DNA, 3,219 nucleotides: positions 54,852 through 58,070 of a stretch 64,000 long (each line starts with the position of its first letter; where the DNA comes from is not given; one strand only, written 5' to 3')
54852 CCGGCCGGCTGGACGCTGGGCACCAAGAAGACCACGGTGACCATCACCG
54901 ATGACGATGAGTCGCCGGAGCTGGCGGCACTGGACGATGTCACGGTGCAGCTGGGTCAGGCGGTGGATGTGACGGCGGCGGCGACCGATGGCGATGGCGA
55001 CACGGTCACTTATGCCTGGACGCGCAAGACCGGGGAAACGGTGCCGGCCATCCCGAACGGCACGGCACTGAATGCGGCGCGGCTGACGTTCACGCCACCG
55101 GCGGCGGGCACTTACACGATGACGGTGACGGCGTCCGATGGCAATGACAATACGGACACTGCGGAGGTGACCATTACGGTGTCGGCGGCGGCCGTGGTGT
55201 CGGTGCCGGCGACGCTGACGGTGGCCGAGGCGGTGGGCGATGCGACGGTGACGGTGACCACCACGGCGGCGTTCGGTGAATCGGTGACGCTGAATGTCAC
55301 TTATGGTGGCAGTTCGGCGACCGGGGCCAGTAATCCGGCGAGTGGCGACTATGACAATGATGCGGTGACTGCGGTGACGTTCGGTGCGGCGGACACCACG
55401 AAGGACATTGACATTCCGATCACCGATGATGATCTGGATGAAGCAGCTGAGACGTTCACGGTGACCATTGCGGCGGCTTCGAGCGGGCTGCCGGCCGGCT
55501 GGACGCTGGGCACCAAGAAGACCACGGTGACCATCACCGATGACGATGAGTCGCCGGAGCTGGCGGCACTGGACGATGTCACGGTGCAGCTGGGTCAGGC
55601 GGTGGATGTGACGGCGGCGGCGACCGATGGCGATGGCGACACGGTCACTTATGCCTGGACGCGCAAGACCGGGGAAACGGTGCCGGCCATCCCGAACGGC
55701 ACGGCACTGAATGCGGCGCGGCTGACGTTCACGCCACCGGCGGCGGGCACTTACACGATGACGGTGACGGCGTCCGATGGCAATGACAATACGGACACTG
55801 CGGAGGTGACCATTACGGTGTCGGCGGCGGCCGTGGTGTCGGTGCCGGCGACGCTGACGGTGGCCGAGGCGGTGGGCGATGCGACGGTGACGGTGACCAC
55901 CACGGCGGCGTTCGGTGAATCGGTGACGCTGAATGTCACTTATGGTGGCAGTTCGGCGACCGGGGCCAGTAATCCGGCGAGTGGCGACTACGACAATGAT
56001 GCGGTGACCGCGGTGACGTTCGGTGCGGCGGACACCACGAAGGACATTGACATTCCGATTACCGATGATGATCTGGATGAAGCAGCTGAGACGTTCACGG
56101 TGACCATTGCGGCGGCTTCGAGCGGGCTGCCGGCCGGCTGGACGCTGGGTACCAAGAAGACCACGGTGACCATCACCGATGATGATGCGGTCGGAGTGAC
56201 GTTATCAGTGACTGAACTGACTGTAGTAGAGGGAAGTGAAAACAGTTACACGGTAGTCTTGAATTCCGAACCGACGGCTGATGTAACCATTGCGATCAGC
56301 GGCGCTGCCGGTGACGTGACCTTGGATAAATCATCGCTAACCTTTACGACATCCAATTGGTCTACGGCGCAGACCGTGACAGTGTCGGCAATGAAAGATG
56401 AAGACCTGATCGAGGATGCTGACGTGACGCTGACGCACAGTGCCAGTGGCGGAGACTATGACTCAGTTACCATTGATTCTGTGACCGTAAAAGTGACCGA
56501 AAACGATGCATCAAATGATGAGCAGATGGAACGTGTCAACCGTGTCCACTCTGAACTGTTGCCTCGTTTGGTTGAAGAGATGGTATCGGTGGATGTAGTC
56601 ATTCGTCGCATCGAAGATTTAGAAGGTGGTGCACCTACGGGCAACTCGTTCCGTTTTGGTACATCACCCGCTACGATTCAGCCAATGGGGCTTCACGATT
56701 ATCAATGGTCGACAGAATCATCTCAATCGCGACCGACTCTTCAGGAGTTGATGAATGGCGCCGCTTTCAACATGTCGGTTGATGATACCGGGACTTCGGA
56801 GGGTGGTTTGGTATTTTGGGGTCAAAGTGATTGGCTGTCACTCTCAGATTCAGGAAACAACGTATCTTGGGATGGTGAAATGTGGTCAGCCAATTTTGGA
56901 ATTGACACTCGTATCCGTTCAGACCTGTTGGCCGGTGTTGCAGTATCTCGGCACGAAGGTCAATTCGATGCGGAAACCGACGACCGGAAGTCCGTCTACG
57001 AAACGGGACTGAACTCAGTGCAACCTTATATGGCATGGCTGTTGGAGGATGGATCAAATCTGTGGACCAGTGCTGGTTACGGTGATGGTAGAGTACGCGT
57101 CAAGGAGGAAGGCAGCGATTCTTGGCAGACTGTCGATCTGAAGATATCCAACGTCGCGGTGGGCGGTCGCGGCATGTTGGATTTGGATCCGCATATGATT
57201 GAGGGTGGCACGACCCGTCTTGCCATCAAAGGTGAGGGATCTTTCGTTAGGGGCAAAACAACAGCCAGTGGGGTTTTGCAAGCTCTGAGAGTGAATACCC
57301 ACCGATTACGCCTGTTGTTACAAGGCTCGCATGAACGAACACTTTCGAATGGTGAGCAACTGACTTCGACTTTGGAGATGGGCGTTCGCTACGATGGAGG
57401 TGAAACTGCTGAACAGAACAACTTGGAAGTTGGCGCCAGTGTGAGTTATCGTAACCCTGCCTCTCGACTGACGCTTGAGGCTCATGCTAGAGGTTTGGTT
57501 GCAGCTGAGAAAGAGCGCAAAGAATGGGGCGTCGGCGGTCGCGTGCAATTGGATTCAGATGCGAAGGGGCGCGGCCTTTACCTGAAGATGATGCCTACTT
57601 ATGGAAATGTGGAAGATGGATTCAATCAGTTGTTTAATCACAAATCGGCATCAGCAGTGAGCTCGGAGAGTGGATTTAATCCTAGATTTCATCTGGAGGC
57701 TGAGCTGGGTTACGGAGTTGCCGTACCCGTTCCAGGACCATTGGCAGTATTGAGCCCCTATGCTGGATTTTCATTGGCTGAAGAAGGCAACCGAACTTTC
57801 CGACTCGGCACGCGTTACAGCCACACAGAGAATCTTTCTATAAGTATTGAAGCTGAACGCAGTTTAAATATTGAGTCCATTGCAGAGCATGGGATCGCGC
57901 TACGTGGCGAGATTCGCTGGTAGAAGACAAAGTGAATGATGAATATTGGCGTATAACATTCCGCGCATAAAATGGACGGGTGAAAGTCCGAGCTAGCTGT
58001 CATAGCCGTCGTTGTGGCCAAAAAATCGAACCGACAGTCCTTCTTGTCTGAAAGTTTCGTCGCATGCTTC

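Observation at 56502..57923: C-terminal ~470 aa look like an autotransporter translocator (helical linker + barrel ending in Trp)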

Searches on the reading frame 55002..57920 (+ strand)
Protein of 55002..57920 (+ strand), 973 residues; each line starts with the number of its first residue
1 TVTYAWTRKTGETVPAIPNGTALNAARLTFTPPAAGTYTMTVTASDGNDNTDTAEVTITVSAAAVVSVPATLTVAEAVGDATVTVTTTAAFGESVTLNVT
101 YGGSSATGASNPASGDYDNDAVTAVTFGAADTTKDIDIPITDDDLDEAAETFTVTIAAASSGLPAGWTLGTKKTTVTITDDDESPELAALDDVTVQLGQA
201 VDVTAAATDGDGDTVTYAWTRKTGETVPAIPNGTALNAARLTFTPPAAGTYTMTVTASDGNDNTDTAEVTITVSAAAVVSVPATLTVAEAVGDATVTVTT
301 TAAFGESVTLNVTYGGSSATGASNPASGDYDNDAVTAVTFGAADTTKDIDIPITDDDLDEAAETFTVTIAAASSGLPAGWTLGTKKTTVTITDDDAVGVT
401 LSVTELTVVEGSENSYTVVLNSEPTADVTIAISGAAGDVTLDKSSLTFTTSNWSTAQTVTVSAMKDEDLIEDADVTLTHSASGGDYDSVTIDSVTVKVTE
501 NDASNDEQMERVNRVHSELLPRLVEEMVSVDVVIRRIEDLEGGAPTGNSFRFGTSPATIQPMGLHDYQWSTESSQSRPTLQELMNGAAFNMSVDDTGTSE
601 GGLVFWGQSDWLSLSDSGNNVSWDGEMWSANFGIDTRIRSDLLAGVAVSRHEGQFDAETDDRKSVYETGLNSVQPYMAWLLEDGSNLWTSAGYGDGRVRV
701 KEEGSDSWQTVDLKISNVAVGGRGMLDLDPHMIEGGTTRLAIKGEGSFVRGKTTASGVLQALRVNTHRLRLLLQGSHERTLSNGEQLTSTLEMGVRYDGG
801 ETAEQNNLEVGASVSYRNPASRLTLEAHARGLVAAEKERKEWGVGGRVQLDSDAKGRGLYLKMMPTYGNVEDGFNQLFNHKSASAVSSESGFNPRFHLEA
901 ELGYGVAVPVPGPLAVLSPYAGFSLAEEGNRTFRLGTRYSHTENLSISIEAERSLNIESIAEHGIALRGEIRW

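Call 4: search_protein_families(library=pfam, proteins=[window:55002-57920:+], max_evalue=1)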
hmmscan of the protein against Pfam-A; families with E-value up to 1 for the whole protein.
window:55002-57920:+ (973 aa): 23 families
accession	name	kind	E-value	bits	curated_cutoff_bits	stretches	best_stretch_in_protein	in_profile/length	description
PF03160.20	Calx-beta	-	1.8e-21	76.8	27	2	282-395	12-119/119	Calx-beta domain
PF22352.2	K319L-like_PKD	-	1.5e-17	63.8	27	2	191-273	3-84/84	K319L-like, PKD domain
PF17963.7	Big_9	-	1.4e-11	45.5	23.6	2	187-272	5-89/89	Bacterial Ig domain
PF00801.26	PKD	-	8e-11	42.2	23.5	2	194-271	10-78/80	PKD domain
PF05345.18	He_PIG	-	1.1e-10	42.2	24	2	190-274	8-96/96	Putative Ig domain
PF07495.19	Y_Y_Y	-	7.5e-07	29.4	26.6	2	214-273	7-64/65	Y_Y_Y domain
PF13530.11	SCP2_2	-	3e-06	28.2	23.2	2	334-408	4-66/105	Sterol carrier protein domain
PF20164.4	GspA_SrpA_N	-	8.6e-06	26.6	27.4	2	243-277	81-115/117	GspA/SrpA SigLec-like domain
PF23265.1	Ig-like_KY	-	0.00023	21.7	27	0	24-51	79-106/129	KY-like, immunoglobulin-like domain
PF18911.6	PKD_4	-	0.00054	20.4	27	2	184-273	3-85/85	PKD domain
PF25275.1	Golvesin_C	-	0.00064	20.2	31.6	2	7-62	24-79/132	Golvesin C-terminal domain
PF19410.4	DUF5980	-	0.0039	18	27.1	0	235-274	56-94/97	Family of unknown function (DUF5980)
PF14524.12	Wzt_C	-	0.0066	16.9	30.4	0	203-281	51-129/143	Wzt C-terminal domain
PF13895.12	Ig_2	-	0.013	16.1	27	0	213-271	27-77/79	Immunoglobulin domain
PF06832.18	BiPBP_C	-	0.02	15.2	26.8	0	235-263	58-86/90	Penicillin-Binding Protein C-terminus Family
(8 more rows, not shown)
